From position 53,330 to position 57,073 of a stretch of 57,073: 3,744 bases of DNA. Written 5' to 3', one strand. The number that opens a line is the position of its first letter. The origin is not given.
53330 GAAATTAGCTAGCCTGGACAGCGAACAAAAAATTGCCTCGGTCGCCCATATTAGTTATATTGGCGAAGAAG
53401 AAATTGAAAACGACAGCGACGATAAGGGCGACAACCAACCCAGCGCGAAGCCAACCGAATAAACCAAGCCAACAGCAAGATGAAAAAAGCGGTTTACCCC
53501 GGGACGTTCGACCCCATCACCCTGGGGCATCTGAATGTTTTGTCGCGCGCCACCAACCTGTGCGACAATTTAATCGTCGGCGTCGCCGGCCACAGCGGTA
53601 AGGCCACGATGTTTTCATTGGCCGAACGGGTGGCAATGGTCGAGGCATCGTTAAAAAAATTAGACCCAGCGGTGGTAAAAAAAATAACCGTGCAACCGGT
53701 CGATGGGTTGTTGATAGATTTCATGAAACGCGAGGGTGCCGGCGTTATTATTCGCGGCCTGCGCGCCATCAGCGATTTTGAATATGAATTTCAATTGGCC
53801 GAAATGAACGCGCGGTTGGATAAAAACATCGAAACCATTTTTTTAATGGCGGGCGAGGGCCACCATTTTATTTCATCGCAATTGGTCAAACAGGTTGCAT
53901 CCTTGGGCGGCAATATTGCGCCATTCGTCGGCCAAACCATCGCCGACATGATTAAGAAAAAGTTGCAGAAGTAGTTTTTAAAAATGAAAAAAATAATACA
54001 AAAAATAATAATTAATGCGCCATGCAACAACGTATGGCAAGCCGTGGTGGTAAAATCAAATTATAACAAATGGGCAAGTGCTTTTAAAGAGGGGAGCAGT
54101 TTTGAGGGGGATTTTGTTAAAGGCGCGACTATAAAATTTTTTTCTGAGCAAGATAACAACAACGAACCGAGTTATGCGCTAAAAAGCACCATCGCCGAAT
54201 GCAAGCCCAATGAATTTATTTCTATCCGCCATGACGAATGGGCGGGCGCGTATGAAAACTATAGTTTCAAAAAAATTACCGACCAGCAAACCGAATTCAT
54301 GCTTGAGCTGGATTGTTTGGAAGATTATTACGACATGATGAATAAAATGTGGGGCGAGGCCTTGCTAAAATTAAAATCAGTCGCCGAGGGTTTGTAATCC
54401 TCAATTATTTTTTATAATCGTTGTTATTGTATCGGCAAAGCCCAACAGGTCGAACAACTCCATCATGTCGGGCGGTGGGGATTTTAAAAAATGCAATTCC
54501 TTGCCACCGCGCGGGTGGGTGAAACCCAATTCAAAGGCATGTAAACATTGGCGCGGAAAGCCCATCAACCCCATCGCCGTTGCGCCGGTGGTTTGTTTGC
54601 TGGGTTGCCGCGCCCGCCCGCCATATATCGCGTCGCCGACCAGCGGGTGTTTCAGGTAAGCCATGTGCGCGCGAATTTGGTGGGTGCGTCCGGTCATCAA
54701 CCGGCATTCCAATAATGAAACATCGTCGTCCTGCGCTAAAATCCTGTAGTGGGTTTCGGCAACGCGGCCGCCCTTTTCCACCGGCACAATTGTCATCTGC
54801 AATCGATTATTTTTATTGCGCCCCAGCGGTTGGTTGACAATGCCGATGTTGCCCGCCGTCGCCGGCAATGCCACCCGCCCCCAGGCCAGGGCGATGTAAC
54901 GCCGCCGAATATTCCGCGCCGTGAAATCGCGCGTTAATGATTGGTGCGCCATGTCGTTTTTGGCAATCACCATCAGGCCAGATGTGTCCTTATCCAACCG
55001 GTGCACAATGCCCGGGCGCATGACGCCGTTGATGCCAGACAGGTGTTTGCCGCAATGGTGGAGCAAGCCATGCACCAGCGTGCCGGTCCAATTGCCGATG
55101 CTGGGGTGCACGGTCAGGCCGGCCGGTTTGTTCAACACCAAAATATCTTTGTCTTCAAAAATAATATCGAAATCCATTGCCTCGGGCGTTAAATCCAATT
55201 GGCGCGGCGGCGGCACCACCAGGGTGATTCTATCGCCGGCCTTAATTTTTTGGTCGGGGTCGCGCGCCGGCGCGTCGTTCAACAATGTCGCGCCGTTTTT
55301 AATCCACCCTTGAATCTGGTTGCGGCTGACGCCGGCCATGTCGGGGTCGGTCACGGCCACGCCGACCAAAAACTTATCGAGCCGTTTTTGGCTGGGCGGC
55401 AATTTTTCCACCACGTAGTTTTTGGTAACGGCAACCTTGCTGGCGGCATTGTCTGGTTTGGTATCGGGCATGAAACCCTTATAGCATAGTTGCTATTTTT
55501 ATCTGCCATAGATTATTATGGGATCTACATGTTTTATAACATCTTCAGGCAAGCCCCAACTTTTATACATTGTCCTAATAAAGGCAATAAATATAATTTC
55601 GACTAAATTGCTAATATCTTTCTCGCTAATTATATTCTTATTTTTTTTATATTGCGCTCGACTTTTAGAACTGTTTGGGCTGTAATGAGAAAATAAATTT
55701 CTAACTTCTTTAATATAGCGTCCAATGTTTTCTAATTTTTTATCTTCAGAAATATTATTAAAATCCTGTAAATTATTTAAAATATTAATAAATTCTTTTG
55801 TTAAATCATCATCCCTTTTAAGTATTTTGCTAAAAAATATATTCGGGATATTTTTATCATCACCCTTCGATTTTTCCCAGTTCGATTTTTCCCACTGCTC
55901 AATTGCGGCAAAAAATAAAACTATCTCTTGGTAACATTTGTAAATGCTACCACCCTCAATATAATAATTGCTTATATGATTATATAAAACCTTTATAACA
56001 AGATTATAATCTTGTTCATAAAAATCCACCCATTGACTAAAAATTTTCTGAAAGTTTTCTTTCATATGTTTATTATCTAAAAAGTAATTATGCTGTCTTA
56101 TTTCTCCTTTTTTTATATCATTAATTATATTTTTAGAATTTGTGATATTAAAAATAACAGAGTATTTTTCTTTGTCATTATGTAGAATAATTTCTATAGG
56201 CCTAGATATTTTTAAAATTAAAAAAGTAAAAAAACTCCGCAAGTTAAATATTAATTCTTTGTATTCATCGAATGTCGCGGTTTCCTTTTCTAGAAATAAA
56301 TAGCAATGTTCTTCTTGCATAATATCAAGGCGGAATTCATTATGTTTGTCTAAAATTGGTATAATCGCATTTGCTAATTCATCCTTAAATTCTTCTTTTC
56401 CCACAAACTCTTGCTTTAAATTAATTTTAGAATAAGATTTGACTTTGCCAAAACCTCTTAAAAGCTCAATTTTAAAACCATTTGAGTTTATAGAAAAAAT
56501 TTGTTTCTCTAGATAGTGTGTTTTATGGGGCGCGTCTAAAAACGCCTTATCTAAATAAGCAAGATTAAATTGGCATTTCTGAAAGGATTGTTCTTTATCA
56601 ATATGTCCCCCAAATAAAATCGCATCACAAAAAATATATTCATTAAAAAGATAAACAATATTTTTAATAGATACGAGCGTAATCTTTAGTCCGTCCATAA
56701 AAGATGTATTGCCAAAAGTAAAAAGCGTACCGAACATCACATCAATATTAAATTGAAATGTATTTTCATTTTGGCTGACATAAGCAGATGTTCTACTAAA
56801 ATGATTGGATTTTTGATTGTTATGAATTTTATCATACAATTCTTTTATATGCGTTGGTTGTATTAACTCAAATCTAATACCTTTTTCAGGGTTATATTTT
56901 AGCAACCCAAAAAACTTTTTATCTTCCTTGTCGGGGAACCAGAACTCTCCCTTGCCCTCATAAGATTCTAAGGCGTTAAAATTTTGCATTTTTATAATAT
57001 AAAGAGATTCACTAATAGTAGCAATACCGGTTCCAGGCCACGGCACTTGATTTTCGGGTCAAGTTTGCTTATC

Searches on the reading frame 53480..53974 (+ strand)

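Call 61: search_protein_families(library=pfam, proteins=[window:53480-53974:+], max_evalue=0.001)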
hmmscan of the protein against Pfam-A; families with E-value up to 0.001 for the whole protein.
window:53480-53974:+ (164 aa): 1 family
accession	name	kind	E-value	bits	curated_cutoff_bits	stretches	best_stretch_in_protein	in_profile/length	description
PF01467.32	CTP_transf_like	-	1.6e-23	83.8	21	1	5-138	1-132/133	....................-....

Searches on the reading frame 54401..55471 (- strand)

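Call 61: search_protein_families(library=pfam, proteins=[window:54401-55471:-], max_evalue=0.001)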
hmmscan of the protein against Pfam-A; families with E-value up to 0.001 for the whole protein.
window:54401-55471:- (356 aa): 2 families
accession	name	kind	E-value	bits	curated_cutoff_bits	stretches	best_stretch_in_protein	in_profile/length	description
PF00849.27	PseudoU_synth_2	-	1.9e-32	113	26.8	1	109-271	1-151/152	RNA pseudouridylate synthase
PF01479.30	S4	-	3.3e-05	24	22.8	1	47-82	13-48/48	S4 domain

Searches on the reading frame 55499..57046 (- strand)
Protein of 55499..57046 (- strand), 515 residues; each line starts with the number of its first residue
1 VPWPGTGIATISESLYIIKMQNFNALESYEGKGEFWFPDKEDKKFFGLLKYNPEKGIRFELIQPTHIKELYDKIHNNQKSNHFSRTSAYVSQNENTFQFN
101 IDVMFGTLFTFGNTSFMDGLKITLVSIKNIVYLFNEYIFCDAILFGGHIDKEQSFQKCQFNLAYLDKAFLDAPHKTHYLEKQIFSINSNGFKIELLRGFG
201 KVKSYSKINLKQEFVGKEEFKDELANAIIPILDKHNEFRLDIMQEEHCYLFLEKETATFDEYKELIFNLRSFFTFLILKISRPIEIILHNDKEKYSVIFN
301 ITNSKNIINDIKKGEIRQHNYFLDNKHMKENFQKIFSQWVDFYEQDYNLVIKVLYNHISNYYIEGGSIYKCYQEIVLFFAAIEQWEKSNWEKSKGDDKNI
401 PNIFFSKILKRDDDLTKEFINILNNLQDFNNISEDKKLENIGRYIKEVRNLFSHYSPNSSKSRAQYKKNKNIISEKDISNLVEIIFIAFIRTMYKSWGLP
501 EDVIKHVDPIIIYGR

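Call 61: search_protein_families(library=pfam, proteins=[window:55499-57046:-], max_evalue=0.001)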
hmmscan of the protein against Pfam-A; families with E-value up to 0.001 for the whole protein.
window:55499-57046:- (515 aa): 1 family
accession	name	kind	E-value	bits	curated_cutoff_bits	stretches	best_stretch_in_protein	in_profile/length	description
PF18862.6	ApeA_NTD1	-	1.3e-15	58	25.5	1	32-339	3-271/271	ApeA N-terminal domain 1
